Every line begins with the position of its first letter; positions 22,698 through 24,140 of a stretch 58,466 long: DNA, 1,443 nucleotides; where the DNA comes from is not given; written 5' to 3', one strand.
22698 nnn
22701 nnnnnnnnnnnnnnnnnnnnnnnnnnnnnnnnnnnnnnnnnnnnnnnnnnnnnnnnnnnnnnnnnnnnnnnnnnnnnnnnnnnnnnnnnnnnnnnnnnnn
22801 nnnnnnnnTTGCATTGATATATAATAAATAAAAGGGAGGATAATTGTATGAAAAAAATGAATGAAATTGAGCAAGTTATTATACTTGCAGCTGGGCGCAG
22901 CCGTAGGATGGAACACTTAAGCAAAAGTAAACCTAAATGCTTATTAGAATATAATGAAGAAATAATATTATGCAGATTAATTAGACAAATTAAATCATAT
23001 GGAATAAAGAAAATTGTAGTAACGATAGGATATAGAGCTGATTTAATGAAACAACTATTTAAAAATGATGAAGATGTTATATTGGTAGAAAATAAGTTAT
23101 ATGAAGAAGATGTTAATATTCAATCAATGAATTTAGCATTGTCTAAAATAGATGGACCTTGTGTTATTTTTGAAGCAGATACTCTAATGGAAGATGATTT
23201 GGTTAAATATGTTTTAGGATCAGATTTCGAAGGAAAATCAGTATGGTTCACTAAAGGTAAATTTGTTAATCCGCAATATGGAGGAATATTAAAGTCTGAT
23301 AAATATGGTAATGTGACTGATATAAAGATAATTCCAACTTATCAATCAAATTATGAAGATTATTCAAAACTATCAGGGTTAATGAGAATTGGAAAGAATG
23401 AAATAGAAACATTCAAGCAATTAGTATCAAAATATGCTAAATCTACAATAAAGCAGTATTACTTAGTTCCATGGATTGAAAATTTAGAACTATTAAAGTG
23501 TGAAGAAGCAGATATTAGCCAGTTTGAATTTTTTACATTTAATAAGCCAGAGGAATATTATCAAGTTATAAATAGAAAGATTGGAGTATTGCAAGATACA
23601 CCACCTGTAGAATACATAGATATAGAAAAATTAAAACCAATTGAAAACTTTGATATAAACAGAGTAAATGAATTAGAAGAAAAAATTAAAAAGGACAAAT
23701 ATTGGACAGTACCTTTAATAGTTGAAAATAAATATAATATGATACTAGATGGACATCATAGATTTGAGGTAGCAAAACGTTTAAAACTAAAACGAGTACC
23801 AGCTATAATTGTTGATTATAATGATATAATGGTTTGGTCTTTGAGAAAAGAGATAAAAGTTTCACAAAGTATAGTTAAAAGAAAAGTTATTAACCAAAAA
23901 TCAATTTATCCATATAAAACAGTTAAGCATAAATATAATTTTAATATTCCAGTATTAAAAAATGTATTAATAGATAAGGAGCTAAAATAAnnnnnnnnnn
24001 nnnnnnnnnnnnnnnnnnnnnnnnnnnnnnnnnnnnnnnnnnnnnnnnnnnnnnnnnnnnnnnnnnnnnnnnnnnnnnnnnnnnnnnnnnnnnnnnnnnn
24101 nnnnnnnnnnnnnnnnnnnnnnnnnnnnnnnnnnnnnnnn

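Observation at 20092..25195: Candidate new CDP-activated phospho-substituent pathway: TagF-like transferase, LicC-like cytidylyltransferase fused to a ParB/Srx domain, and DUF711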

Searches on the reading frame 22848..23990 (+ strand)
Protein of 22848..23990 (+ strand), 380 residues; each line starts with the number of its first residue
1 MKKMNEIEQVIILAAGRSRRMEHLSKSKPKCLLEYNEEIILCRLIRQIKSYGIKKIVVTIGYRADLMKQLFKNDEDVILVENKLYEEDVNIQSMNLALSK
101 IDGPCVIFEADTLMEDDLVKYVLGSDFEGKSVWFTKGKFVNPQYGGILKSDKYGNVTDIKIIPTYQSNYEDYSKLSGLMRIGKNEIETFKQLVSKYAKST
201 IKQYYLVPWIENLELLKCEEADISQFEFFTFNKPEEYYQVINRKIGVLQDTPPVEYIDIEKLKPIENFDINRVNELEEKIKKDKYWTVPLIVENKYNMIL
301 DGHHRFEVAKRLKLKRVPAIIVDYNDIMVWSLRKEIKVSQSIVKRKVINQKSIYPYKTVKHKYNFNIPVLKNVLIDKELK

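Call 3: search_protein_families(library=pfam, proteins=[window:22848-23990:+], max_evalue=0.01)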
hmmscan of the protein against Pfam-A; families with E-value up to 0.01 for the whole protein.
window:22848-23990:+ (380 aa): 4 families
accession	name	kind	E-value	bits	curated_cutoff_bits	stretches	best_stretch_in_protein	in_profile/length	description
PF12804.13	NTP_transf_3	-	4.1e-11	43.8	27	1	10-125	1-110/160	MobA-like NTP transferase domain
PF02195.25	ParB_N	-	1.5e-06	28.6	26.3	1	253-329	7-85/95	ParB N-terminal domain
PF00483.29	NTP_transferase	-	9.6e-05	22.5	21.2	1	10-158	2-159/245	Nucleotidyl transferase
PF01128.25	IspD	-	0.0088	16.3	27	0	10-81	3-72/221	2-C-methyl-D-erythritol 4-phosphate cytidylyltransferase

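Call 4: search_protein_families(library=ncbifam, proteins=[window:22848-23990:+], max_evalue=0.01)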
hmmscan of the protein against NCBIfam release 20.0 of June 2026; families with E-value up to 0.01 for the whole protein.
window:22848-23990:+ (380 aa): 27 families (the best 25 are shown)
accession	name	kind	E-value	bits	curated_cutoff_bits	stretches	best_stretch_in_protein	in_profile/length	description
TIGR03992.1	Arch_glmU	subfamily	3.7e-16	59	292.1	1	9-160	2-150/393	bifunctional sugar-1-phosphate nucleotidylyltransferase/acetyltransferase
NF041313.1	UDPGP_AglF_Halo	equivalog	2.3e-11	43.6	400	1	9-122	2-116/234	UTP--glucose-1-phosphate uridylyltransferase AglF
NF045665.1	NTPtran_DVU1551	equivalog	2.3e-11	43.3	315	1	10-100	3-86/359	DVU_1551 family NTP transferase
NF053625.1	SerKinSerKArch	equivalog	1.5e-10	40.7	380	1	256-326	18-92/244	ADP-dependent L-serine kinase SerK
NF041135.1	IPPtranDIPPsyn_Thcocales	equivalog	1.3e-09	37.5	580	1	9-123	2-113/419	bifunctional L-myo-inositol-1-phosphate cytidylyltransferase/CDP-L-myo-inositol myo-inositolphosphotransferase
TIGR03310.1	matur_MocA_YgfJ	equivalog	3.6e-09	36.9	186.45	1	10-99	2-85/188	molybdenum cofactor cytidylyltransferase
NF052502.1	man1P_GTase_Rv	exception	6.2e-09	35.2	440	1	10-158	3-154/352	mannose-1-phosphate guanylyltransferase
TIGR01173.1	glmU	equivalog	7.6e-09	34.9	366.85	1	9-159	2-149/452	bifunctional UDP-N-acetylglucosamine diphosphorylase/glucosamine-1-phosphate N-acetyltransferase GlmU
NF010936.0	PRK14356.1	equivalog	8.1e-08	31.6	666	1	5-192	3-190/456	bifunctional UDP-N-acetylglucosamine diphosphorylase/glucosamine-1-phosphate N-acetyltransferase GlmU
NF010934.1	PRK14354.1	equivalog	1.2e-07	30.6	450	1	10-149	2-140/447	bifunctional UDP-N-acetylglucosamine diphosphorylase/glucosamine-1-phosphate N-acetyltransferase GlmU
TIGR02623.1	G1P_cyt_trans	equivalog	1.6e-07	31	300.25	1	10-74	3-67/255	glucose-1-phosphate cytidylyltransferase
NF010940.0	PRK14360.1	equivalog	2.9e-07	29.4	602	1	10-143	4-137/452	bifunctional UDP-N-acetylglucosamine diphosphorylase/glucosamine-1-phosphate N-acetyltransferase GlmU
NF045761.1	NAMPUrTaseMurU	equivalog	4e-07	30.1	250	1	10-72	3-65/226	N-acetylmuramate alpha-1-phosphate uridylyltransferase MurU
NF049965.1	GlMnHpPGnyltfHddC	equivalog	5e-07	29.6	300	1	9-124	2-118/221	D-glycero-D-manno-heptose 1-phosphate guanosyltransferase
NF053639.1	Mfer334_fam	equivalog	9.9e-07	28.8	260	1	10-101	2-99/209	pseudomurein biosynthesis protein PmurB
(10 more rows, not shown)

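Call 5: search_solved_structures(query=window:22848-23990:+, max_evalue=0.1, show_alignments=3)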
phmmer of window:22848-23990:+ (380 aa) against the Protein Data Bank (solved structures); distinct sequences matched with E-value up to 0.1: 20.
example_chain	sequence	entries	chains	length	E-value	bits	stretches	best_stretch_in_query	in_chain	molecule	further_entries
1jyk_A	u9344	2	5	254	6.7e-07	32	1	5-114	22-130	CTP:phosphocholine Cytidylyltransferase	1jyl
6pd1_A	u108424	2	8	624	1.6e-06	30.7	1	7-115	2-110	Nucleotidyl transferase/aminotransferase, class V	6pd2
1vk1_A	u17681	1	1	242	3.6e-05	26.3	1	254-327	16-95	Conserved hypothetical protein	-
5x0b_A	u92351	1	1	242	4.7e-05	25.9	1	255-332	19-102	Free serine kinase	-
5xhw_A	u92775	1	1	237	5.3e-05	25.7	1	9-122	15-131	Putative 6-deoxy-D-mannoheptose pathway protein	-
6jq8_A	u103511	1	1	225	0.00011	24.7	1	9-122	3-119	Putative 6-deoxy-D-mannoheptose pathway protein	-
5x0j_A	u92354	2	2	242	0.00012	24.6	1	255-332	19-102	Free serine kinase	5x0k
5x0e_A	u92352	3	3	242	0.00028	23.3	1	256-332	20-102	Free serine kinase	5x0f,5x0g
7bnk_A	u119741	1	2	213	0.00074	21.9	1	245-333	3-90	ParB family protein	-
1tzf_A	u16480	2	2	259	0.001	21.5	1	9-73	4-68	Glucose-1-phosphate cytidylyltransferase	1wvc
7o0n_A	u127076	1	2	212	0.0016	20.8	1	246-333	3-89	ParB family protein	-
7bnr_A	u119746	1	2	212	0.0017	20.8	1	246-333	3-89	ParB family protein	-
7x8j_A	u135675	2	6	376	0.0017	20.7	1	10-91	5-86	Mannose-1-phosphate guanylyltransferase 1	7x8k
8yre_D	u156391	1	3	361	0.0017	20.7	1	10-91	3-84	Mannose-1-phosphate guanylyltransferase 1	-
7whr_B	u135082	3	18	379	0.0044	19.4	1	10-126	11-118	Nucleotidyl transferase family protein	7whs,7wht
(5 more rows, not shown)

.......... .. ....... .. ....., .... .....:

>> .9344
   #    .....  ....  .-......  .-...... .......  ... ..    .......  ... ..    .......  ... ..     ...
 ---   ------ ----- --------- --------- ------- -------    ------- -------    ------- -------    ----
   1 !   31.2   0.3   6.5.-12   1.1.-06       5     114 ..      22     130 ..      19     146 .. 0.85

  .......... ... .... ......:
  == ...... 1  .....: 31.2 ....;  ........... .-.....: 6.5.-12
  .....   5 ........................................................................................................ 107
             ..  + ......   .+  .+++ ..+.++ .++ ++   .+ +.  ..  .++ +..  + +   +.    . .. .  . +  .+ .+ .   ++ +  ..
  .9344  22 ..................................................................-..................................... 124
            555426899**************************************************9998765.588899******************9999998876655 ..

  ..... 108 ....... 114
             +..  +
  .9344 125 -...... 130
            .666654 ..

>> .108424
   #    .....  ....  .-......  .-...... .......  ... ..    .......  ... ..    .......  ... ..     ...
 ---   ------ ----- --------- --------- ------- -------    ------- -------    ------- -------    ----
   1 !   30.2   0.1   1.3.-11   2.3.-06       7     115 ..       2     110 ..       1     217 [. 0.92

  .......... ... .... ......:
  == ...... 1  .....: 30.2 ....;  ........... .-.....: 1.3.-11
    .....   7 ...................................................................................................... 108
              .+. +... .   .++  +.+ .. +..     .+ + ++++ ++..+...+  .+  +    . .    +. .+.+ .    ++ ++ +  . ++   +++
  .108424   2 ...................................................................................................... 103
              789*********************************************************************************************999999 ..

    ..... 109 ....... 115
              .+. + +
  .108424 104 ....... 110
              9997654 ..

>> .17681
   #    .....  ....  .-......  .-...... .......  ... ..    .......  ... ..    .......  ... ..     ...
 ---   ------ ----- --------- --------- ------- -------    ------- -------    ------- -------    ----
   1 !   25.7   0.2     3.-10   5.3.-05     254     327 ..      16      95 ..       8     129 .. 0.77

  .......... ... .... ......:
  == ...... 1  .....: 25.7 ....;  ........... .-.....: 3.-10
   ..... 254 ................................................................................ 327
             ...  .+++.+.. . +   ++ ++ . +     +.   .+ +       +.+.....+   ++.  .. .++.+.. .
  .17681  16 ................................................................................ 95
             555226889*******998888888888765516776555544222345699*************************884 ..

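Call 8: find_homologous_proteins(query=window:22848-23990:+, max_evalue=0.00001)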
Query window:22848-23990:+ (380 aa): 244 proteins with E <= 0.00001 among 3704 candidates; the best 120 are listed.
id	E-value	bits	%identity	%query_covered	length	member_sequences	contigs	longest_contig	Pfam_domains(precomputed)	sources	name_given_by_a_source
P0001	7.3e-246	833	100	100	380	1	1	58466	PF02195.27,PF12804.14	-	-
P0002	3.4e-200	683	80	100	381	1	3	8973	PF00483.30,PF02195.27,PF12804.14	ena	-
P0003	3.8e-176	604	71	99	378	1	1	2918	PF00483.30,PF02195.27,PF12804.14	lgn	-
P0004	5.6e-172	590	70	99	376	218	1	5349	PF00483.30,PF02195.27,PF12804.14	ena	-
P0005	1.4e-169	582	70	99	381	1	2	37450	PF00483.30,PF02195.27,PF12804.14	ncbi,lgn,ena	-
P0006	3.2e-169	581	71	96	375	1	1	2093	PF00483.30,PF02195.27,PF12804.14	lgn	-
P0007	6.1e-168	577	71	96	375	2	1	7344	PF00483.30,PF02195.27,PF12804.14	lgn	-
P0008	1.5e-167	575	69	98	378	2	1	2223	PF00483.30,PF02195.27,PF12804.14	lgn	-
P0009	1.3e-166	572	69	98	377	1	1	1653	PF00483.30,PF02195.27,PF12804.14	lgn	-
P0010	2.2e-166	572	69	96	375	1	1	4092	PF00483.30,PF02195.27,PF12804.14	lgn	-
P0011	5.3e-162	557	79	83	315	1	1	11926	PF02195.27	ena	-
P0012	1.5e-161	556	68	96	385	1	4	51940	PF00483.30,PF02195.27,PF12804.14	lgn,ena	-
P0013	1.6e-158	546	63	99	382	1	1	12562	PF00483.30,PF02195.27,PF12804.14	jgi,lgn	jgi:choline kinase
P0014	3.5e-156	538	67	96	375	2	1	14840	PF00483.30,PF02195.27,PF12804.14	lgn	-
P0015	1.7e-154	532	66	96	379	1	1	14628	PF00483.30,PF12804.14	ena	-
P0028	5.5e-151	521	64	97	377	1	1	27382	PF00483.30,PF02195.27,PF12804.14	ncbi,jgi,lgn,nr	ncbi:MAG: NTP transferase domain-containing protein [Bacteroidales bacterium]|jgi:choline kinase|nr:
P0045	9.6e-149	514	64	97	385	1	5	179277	PF00483.30,PF12804.14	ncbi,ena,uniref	ncbi:MAG: NTP transferase domain-containing protein [Beduini sp.]|uniref:NTP transferase domain-cont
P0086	1.3e-144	500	61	96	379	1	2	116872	PF00483.30,PF02195.27,PF12804.14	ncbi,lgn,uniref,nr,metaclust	ncbi:NTP transferase domain-containing protein [Butyrivibrio fibrisolvens]|uniref:NTP transferase do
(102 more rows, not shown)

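Call 9: find_related_loci(query=window:22848-23990:+, collection=genome_contigs, flank=10000)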
Query window:22848-23990:+ (380 aa) in genome_contigs; peptide patterns used: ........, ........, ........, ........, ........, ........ (x = any residue, [..] = any of these).
50 stretches matched a pattern, but none encodes a relative of the query by tblastn (E <= 1e-3).

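Call 11: find_related_loci(query=A1, collection=genome_contigs, flank=10000)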
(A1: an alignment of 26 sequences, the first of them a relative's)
Query A1 (380 aa) in genome_contigs; peptide patterns used: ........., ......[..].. (x = any residue, [..] = any of these).
599 stretches matched a pattern (row limit reached: there are more); 73 encode a relative of the query (tblastn E <= 1e-3); 73 distinct loci.
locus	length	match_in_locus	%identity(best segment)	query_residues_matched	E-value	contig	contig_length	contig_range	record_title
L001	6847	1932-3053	62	2-376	2e-154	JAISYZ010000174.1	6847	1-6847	MAG: Prevotellaceae bacterium isolate Nc350_bin61 k119_844726, whole genome shotgun sequence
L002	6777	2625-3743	60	3-376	3e-153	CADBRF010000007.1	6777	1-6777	MAG: uncultured Coriobacteriaceae bacterium isolate RUG14224 genome assembly, contig: RUG14224_asm_7, whole genome shotg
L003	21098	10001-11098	62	2-368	1e-153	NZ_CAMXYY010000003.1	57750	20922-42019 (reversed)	MAG: uncultured Olegusella sp. isolate SRR17635647_bin.25_metaWRAP_v1.3_MAG ERZ14212596.110, whole genome shotgun sequen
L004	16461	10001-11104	60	1-368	3e-149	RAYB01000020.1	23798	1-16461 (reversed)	Bacterium 1XD21-70 strain 1XD21-70 Scaffold17_1, whole genome shotgun sequence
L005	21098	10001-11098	57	4-368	1e-132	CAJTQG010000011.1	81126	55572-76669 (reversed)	MAG TPA_asm: uncultured Lachnospiraceae bacterium isolate MGBC111451 genome assembly, contig: MGBC111451.11, whole genom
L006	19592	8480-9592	54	1-371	1e-139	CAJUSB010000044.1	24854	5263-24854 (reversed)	MAG TPA_asm: uncultured Clostridia bacterium isolate MGBC165025 genome assembly, contig: MGBC165025.44, whole genome sho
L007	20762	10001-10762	45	91-368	2e-56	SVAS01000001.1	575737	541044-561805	MAG: Bacillota bacterium isolate SIG208 NODE_21_length_575737_cov_13.617184, whole genome shotgun sequence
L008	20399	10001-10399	28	3-146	2e-9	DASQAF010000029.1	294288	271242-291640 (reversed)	MAG TPA_asm: Pyrinomonadaceae bacterium isolate SMAG_U11638 k141_335564, whole genome shotgun sequence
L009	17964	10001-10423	25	1-146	1e-7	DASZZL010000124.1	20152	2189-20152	MAG TPA_asm: Pyrinomonadaceae bacterium isolate SMAG_U6235 k141_91789, whole genome shotgun sequence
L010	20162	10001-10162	37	11-69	2e-7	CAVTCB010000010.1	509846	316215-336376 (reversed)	MAG: uncultured Gemmatimonadales bacterium isolate MFD02360.bin.2.2 genome assembly, contig: contig_28555, whole genome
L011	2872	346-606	38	3-92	2e-7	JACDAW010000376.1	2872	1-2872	MAG: Pyrinomonadaceae bacterium isolate MGR_bin266 SD2897-2912_k127_3078983, whole genome shotgun sequence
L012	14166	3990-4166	38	10-73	3e-7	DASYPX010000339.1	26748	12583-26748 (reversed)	MAG TPA_asm: Pyrinomonadaceae bacterium isolate SMAG_U4469 k141_2701333, whole genome shotgun sequence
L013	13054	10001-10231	30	9-90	4e-7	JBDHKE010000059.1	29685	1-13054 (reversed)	MAG: Gemmatimonadota bacterium isolate BHB10-38_Bin_161 BHB10-38_Bin_161_scaffold_9563, whole genome shotgun sequence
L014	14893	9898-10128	35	10-89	5e-7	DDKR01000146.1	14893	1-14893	MAG TPA_asm: Candidatus Omnitrophica bacterium UBA2593 UBA2593_contig_2456, whole genome shotgun sequence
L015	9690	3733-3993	34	10-103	4e-7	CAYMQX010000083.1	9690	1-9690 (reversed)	MAG TPA_asm: uncultured Anaerolineaceae bacterium isolate binchicken_co27_90 genome assembly, contig: NODE_12467_length_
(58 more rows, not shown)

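Call 14: find_encoding_contigs(protein=P0086, flank=10000, max_places=2)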
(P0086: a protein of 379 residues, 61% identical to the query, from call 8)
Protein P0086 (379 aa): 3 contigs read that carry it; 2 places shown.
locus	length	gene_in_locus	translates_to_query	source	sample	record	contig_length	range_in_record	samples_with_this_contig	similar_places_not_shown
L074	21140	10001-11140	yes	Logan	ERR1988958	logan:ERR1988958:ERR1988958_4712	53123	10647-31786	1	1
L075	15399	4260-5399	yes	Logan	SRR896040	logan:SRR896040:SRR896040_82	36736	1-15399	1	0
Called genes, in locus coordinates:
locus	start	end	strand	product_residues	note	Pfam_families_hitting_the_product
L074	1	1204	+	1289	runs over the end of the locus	PF07021:MetW, PF08241:Methyltransf_11, PF08242:Methyltransf_12, PF13489:Methyltransf_23, PF13649:Methyltransf_25, PF13847:Methyltransf_31, PF00535:Glycos_transf_2, PF13641:Glyco_tranf_2_3, +1 more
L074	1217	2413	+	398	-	PF00155:Aminotran_1_2 (weak), PF00266:Aminotran_5 (weak), PF01041:DegT_DnrJ_EryC1, PF01212:Beta_elim_lyase (faint)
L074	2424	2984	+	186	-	PF25084:LbH_EIF2B, PF25087:GMPPB_C (faint), PF00132:Hexapep, PF14602:Hexapep_2 (faint), PF00132:Hexapep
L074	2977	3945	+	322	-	PF01408:GFO_IDH_MocA, PF22725:GFO_IDH_MocA_C3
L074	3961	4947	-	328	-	-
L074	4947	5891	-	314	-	PF04991:LicD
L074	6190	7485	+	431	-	PF01467:CTP_transf_like, PF13714:PEP_mutase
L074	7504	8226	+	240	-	PF00149:Metallophos, PF12850:Metallophos_2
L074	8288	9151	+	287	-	PF04991:LicD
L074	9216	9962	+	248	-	PF01177:Asp_Glu_race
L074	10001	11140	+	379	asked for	PF00483:NTP_transferase (weak), PF12804:NTP_transf_3, PF02195:ParB_N (weak)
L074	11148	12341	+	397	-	PF05167:DUF711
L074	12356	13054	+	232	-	PF08242:Methyltransf_12 (faint)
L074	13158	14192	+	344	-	PF22674:C2185-like_N, PF05401:NodS (weak), PF01209:Ubie_methyltran (weak), PF03848:TehB (weak), PF13489:Methyltransf_23, PF13847:Methyltransf_31, PF08241:Methyltransf_11, PF13649:Methyltransf_25, +1 more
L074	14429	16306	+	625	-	PF09820:AAA-ATPase_like, PF08011:PDDEXK_9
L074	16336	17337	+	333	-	PF01073:3Beta_HSD (weak), PF01370:Epimerase, PF02719:Polysacc_synt_2, PF16363:GDP_Man_Dehyd, PF07993:NAD_binding_4 (weak)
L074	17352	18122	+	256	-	PF20202:DUF6564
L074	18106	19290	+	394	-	PF03435:Sacchrp_dh_NADP (weak)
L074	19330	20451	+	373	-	PF02776:TPP_enzyme_N, PF02775:TPP_enzyme_C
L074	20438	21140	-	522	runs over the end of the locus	PF04991:LicD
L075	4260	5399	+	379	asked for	PF00483:NTP_transferase (weak), PF12804:NTP_transf_3, PF02195:ParB_N (weak)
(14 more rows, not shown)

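Call 15: find_encoding_contigs(protein=P0045, flank=10000, max_places=2)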
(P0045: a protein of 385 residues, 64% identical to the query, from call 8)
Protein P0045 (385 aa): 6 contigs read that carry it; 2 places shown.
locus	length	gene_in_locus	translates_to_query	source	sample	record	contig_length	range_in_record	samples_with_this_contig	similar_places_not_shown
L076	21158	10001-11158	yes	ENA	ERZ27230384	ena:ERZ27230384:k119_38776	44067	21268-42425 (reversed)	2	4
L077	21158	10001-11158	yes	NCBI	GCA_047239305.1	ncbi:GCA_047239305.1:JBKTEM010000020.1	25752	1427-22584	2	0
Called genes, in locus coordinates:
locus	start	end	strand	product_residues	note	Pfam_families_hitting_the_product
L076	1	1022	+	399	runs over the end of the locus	PF13439:Glyco_transf_4, PF13579:Glyco_trans_4_4, PF00534:Glycos_transf_1, PF13692:Glyco_trans_1_4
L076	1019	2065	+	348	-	PF01073:3Beta_HSD, PF01370:Epimerase, PF02719:Polysacc_synt_2, PF04321:RmlD_sub_bind, PF05368:NmrA, PF07993:NAD_binding_4, PF16363:GDP_Man_Dehyd, PF13460:NAD_binding_10, +1 more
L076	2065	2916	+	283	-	PF01370:Epimerase, PF04321:RmlD_sub_bind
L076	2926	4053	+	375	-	PF02350:Epimerase_2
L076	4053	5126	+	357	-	PF00534:Glycos_transf_1, PF13692:Glyco_trans_1_4 (weak)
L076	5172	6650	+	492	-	PF04932:Wzy_C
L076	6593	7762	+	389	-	PF14307:Glyco_tran_WbsX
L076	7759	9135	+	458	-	PF01943:Polysacc_synt, PF13440:Polysacc_synt_3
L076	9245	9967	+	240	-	PF01066:CDP-OH_P_transf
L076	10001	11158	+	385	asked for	PF00483:NTP_transferase (weak), PF12804:NTP_transf_3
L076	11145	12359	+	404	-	PF05167:DUF711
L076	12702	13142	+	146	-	-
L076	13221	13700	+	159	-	PF08481:GBS_Bsp-like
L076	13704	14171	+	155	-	PF01183:Glyco_hydro_25, PF08924:Rv2525c_GlyHyd-like (weak)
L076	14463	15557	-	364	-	PF01757:Acyl_transf_3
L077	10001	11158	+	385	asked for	PF00483:NTP_transferase (weak), PF12804:NTP_transf_3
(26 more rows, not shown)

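Call 16: find_encoding_contigs(protein=P0028, flank=10000, max_places=2)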
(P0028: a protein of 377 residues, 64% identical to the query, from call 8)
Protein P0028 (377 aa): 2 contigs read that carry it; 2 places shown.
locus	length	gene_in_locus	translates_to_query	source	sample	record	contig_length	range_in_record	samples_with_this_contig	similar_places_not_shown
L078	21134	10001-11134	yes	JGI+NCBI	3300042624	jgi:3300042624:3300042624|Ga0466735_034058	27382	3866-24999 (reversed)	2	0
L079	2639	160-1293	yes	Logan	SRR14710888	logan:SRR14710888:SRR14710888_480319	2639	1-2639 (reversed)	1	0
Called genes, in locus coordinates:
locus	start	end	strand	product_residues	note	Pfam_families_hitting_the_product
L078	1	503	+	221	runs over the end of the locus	PF05430:Methyltransf_30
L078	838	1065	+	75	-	-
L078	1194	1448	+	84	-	-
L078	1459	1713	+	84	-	-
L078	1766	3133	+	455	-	PF04055:Radical_SAM, PF13353:Fer4_12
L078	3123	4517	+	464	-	-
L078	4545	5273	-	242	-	PF03099:BPL_LplA_LipB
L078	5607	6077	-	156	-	PF01797:Y1_Tnp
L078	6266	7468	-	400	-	PF00112:Peptidase_C1, PF03051:Peptidase_C1_2 (weak)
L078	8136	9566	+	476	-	PF01637:ATPase_2, PF13191:AAA_16 (faint), PF13173:AAA_14 (weak)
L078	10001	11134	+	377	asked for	PF00483:NTP_transferase, PF12804:NTP_transf_3, PF02195:ParB_N (weak)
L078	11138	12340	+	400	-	PF05167:DUF711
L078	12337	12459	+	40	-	-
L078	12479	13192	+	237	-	PF01177:Asp_Glu_race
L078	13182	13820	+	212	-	PF05891:Methyltransf_PK (weak), PF13489:Methyltransf_23 (weak), PF13847:Methyltransf_31 (faint), PF08241:Methyltransf_11 (weak), PF08242:Methyltransf_12, PF13649:Methyltransf_25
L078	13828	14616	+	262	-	PF04991:LicD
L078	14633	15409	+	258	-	PF05050:Methyltransf_21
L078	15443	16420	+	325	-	PF00535:Glycos_transf_2, PF10111:Glyco_tranf_2_2, PF13641:Glyco_tranf_2_3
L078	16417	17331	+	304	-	PF00535:Glycos_transf_2, PF10111:Glyco_tranf_2_2 (weak), PF13641:Glyco_tranf_2_3, PF13632:Glyco_trans_2_3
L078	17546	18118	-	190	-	PF23894:LD_SV2 (faint), PF13599:Pentapeptide_4, PF00805:Pentapeptide (weak)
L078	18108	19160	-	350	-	PF00106:adh_short (faint), PF01073:3Beta_HSD, PF01370:Epimerase, PF02719:Polysacc_synt_2, PF04321:RmlD_sub_bind, PF16363:GDP_Man_Dehyd, PF07993:NAD_binding_4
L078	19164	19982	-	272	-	PF13505:OMP_b-brl (weak), PF13568:OMP_b-brl_2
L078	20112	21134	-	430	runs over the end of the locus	PF01210:NAD_Gly3P_dh_N (faint), PF03721:UDPG_MGDP_dh_N, PF00984:UDPG_MGDP_dh, PF03720:UDPG_MGDP_dh_C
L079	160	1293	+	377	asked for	PF00483:NTP_transferase, PF12804:NTP_transf_3, PF02195:ParB_N (weak)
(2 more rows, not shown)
